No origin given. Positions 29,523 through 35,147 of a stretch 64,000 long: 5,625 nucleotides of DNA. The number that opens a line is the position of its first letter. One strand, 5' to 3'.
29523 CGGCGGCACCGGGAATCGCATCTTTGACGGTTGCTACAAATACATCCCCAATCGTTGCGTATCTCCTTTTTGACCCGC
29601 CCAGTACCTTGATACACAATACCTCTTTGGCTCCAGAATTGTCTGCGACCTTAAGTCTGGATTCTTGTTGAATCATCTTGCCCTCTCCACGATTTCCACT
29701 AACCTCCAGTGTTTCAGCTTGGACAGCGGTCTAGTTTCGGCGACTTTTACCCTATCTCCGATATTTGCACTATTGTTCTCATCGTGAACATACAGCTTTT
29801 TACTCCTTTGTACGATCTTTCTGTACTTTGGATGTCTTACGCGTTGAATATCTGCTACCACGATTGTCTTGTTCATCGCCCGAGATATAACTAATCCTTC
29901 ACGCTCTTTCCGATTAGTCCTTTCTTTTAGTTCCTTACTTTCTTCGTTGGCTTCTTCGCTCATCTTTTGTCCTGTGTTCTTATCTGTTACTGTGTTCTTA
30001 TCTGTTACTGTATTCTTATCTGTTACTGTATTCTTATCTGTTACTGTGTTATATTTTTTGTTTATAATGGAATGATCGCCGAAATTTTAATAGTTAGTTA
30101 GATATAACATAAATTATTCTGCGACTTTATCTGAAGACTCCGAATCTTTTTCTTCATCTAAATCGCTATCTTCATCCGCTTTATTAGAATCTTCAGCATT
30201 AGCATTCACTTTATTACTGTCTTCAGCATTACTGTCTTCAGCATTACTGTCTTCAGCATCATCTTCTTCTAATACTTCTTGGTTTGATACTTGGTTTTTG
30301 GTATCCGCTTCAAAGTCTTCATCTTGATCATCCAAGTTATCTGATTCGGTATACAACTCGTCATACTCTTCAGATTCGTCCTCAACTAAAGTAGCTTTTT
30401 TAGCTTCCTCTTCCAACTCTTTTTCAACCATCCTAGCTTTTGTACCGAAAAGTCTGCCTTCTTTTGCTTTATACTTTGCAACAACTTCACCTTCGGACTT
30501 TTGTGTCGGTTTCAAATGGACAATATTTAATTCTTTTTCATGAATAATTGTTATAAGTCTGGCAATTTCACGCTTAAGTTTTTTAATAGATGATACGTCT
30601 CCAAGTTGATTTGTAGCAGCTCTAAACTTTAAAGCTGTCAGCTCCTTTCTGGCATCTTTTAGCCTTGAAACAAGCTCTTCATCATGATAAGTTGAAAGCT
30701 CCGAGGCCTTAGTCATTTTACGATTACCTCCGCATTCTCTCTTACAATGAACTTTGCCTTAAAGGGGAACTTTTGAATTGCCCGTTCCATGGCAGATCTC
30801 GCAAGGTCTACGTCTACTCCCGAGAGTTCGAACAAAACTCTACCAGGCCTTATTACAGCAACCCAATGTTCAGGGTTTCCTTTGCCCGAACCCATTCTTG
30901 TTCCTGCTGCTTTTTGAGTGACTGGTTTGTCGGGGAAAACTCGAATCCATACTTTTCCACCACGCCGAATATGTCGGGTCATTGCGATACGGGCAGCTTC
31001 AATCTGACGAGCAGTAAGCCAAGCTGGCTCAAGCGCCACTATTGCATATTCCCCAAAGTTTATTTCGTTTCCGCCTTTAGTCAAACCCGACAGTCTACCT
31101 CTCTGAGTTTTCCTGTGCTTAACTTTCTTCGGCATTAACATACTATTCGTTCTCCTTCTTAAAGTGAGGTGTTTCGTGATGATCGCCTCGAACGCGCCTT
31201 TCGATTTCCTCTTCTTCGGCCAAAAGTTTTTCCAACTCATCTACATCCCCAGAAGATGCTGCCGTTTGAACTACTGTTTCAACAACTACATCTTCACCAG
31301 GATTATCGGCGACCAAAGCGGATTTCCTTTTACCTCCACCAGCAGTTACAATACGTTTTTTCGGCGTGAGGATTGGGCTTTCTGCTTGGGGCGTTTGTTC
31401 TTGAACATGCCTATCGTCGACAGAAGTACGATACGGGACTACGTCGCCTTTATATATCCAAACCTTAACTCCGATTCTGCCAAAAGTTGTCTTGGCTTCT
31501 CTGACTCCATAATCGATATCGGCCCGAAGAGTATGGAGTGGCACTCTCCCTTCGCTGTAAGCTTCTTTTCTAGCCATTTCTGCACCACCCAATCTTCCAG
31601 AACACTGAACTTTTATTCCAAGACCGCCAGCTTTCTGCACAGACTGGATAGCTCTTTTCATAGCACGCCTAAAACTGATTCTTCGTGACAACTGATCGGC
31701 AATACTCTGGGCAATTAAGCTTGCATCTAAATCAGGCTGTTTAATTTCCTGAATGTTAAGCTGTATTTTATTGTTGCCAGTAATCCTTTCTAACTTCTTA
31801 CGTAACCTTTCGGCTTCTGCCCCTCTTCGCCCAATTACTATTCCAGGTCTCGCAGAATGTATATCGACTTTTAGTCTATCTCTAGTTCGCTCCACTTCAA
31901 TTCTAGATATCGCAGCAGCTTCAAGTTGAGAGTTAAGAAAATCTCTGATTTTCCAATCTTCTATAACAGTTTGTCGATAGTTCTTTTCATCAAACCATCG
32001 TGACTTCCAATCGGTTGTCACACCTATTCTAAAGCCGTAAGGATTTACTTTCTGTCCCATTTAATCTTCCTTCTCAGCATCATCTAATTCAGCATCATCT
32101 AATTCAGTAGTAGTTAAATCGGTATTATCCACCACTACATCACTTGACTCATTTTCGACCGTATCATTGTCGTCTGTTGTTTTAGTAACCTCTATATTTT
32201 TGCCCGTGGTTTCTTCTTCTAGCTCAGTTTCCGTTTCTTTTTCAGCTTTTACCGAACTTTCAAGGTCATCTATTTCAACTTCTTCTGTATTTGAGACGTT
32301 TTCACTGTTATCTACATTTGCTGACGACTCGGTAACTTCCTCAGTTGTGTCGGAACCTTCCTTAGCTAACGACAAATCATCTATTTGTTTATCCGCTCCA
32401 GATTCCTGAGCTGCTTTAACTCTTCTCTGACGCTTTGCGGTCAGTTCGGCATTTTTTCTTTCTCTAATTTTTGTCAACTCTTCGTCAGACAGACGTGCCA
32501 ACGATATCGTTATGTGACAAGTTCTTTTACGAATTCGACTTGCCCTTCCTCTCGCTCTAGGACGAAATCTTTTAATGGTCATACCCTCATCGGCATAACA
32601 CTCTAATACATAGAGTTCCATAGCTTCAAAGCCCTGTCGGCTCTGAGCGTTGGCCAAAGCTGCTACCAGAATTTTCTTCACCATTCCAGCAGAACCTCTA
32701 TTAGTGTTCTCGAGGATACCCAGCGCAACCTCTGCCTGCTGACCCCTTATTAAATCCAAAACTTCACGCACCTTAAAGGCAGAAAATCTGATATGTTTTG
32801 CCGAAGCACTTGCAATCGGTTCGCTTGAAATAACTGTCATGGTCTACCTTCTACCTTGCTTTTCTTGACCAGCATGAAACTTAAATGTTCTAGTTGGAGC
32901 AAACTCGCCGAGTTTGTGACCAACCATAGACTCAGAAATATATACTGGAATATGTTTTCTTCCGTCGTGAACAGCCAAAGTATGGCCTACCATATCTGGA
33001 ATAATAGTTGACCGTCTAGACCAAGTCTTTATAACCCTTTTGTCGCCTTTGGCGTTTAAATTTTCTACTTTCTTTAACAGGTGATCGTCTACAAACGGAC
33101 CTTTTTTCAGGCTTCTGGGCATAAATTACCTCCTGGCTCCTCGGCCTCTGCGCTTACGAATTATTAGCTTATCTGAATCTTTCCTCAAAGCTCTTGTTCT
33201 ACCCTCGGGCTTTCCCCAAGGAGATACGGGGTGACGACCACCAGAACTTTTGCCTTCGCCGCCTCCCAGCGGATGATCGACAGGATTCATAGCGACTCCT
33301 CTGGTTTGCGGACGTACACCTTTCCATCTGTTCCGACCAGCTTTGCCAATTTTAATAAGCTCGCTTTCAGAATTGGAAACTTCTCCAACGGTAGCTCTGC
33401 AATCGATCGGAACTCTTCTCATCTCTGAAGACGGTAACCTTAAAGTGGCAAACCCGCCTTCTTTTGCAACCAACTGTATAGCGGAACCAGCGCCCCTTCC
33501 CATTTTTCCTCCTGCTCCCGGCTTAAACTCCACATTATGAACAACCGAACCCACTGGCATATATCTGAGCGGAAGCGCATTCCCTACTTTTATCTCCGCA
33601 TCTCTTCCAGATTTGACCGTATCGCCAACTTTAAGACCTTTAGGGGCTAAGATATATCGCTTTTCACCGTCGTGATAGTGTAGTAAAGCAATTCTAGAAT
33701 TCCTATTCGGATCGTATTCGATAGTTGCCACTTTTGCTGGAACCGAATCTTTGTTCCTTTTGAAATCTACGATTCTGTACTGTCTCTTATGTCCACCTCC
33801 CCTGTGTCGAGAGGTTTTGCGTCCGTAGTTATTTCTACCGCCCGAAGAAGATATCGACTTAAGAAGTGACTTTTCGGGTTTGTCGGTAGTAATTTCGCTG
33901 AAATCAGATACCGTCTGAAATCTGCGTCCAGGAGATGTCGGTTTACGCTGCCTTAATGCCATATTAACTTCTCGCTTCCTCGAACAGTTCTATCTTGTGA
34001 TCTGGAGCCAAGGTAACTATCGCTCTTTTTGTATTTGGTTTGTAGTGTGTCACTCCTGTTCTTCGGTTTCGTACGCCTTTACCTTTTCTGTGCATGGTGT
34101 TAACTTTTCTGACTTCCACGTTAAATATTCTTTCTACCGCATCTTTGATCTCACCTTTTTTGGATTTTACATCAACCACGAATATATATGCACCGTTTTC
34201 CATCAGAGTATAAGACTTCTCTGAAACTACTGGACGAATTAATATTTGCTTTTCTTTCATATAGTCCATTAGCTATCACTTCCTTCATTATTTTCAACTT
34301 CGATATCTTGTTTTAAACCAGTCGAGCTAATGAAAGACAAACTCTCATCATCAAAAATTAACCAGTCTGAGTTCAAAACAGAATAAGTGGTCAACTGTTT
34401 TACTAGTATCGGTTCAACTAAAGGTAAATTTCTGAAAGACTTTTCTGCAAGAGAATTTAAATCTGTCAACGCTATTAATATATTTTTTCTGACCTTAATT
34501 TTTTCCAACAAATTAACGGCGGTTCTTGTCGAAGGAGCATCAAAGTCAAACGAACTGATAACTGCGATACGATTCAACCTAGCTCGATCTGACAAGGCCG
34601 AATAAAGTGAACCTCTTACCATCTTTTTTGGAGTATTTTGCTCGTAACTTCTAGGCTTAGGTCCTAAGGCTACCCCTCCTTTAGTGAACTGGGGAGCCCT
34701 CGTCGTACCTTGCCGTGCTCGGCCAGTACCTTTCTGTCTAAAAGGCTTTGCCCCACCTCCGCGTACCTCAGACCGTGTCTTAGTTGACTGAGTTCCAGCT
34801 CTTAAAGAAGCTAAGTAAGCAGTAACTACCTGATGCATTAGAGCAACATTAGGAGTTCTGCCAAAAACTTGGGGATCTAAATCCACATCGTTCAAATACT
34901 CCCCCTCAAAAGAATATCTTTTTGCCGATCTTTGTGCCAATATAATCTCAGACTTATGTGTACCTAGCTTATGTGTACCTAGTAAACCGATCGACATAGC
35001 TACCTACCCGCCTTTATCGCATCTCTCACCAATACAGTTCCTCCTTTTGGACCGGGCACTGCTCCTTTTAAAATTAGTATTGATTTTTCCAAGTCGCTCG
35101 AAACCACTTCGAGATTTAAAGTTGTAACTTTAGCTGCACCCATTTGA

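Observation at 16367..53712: Nearly every spacer in the conserved ribosomal-protein/rpoBC/nusG block is enlarged and carries an AT-rich tandem repeat with a modal 15-bp unit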

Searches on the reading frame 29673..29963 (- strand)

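Call 11: search_protein_families(library=ncbifam, proteins=[window:29673-29963:-], max_evalue=0.00001)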
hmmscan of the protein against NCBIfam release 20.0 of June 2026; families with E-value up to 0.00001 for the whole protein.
window:29673-29963:- (96 aa): 4 families
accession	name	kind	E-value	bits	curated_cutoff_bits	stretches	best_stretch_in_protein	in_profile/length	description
NF004123.1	PRK05610.1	equivalog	9.9e-31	105.6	74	1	18-89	1-72/72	30S ribosomal protein S17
TIGR03635.1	uS17_bact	equivalog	5.5e-30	103.2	88.7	1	18-89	1-72/72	30S ribosomal protein S17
NF006345.0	PRK08572.1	equivalog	1.4e-13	50.7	120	1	21-94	34-108/111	30S ribosomal protein S17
TIGR03630.1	uS17_arch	equivalog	5.4e-11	42.4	105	1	22-91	31-101/102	30S ribosomal protein S17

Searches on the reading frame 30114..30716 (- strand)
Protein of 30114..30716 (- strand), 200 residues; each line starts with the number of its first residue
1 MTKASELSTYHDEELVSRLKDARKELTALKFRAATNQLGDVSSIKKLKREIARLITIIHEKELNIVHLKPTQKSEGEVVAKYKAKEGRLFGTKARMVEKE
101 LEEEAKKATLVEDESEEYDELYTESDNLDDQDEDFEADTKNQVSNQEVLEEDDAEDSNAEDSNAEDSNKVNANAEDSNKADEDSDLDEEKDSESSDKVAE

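Call 11: search_protein_families(library=ncbifam, proteins=[window:30114-30716:-], max_evalue=0.00001)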
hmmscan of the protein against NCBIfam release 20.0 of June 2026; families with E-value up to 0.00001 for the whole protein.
window:30114-30716:- (200 aa): 1 family
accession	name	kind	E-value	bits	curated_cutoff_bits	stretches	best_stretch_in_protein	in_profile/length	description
TIGR00012.1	L29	equivalog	1.8e-12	47.1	22.6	1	6-61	1-56/56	50S ribosomal protein L29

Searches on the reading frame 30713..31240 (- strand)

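Call 11: search_protein_families(library=ncbifam, proteins=[window:30713-31240:-], max_evalue=0.00001)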
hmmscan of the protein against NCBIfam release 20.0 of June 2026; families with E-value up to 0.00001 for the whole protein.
window:30713-31240:- (175 aa): 1 family
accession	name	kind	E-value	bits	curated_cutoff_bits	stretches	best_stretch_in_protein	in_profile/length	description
TIGR01164.1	rplP_bact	equivalog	2.5e-56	189.2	76.85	1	35-159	1-125/126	50S ribosomal protein L16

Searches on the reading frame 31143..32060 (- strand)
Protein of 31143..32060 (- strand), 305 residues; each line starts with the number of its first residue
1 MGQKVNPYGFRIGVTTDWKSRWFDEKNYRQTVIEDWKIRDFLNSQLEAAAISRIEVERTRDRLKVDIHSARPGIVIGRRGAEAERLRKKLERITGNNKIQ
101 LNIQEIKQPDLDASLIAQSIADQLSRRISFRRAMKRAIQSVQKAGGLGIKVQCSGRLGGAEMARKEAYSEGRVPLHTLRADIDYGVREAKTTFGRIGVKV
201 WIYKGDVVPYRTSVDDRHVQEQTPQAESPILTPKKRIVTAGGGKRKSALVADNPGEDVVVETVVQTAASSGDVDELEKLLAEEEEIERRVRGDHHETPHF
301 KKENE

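Call 11: search_protein_families(library=ncbifam, proteins=[window:31143-32060:-], max_evalue=0.00001)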
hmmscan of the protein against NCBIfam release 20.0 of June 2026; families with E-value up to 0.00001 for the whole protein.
window:31143-32060:- (305 aa): 3 families
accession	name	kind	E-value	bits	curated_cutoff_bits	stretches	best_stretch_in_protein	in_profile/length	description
TIGR01009.1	rpsC_bact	equivalog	7.6e-92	306.8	114.5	1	1-208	1-209/212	30S ribosomal protein S3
NF003219.0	PRK04191.1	equivalog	2.3e-35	122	147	1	25-223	4-204/229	30S ribosomal protein S3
TIGR01008.1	uS3_euk_arch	equivalog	1.6e-32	112.9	150.25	1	26-208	3-186/195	30S ribosomal protein S3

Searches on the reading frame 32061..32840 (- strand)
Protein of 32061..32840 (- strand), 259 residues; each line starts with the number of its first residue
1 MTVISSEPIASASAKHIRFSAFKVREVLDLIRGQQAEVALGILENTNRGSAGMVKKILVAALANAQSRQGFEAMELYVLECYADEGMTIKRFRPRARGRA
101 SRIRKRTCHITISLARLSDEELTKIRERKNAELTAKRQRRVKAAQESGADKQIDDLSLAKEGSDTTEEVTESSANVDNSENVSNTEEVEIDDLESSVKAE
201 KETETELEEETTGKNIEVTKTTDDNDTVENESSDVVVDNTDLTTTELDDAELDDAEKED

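Call 11: search_protein_families(library=ncbifam, proteins=[window:32061-32840:-], max_evalue=0.00001)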
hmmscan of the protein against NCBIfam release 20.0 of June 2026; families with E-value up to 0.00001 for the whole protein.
window:32061-32840:- (259 aa): 4 families
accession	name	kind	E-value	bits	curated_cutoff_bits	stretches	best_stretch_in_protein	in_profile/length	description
TIGR01044.1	rplV_bact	equivalog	1.6e-33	115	73.65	1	12-113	1-102/103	50S ribosomal protein L22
NF008917.0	PRK12279.1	equivalog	1.9e-24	86.5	526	1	14-207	7-190/311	50S ribosomal protein L22/unknown domain fusion protein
NF003260.0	PRK04223.1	equivalog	5e-12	46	137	1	52-115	88-150/154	50S ribosomal protein L22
TIGR01038.1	uL22_arch_euk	equivalog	2.6e-11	43.7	79.85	1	50-113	82-144/148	50S ribosomal protein L22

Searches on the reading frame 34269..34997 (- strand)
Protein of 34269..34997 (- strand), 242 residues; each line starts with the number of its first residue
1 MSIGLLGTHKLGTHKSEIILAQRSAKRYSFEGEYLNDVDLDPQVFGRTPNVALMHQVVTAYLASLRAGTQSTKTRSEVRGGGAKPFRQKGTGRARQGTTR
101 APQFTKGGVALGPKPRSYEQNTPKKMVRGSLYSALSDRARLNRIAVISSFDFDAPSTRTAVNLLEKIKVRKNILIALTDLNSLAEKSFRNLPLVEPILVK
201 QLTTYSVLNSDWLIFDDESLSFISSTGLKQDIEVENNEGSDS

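Call 11: search_protein_families(library=ncbifam, proteins=[window:34269-34997:-], max_evalue=0.00001)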
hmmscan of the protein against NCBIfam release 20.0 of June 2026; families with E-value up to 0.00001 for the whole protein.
window:34269-34997:- (242 aa): 2 families
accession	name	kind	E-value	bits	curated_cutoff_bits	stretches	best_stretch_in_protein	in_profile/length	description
NF051449.1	50S_L4_sunset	exception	6.4e-73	246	385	1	38-227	1-191/285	50S ribosomal protein L4, sunset domain variant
TIGR03953.1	rplD_bact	equivalog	1.3e-63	213.8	130.1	1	38-221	1-184/188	50S ribosomal protein L4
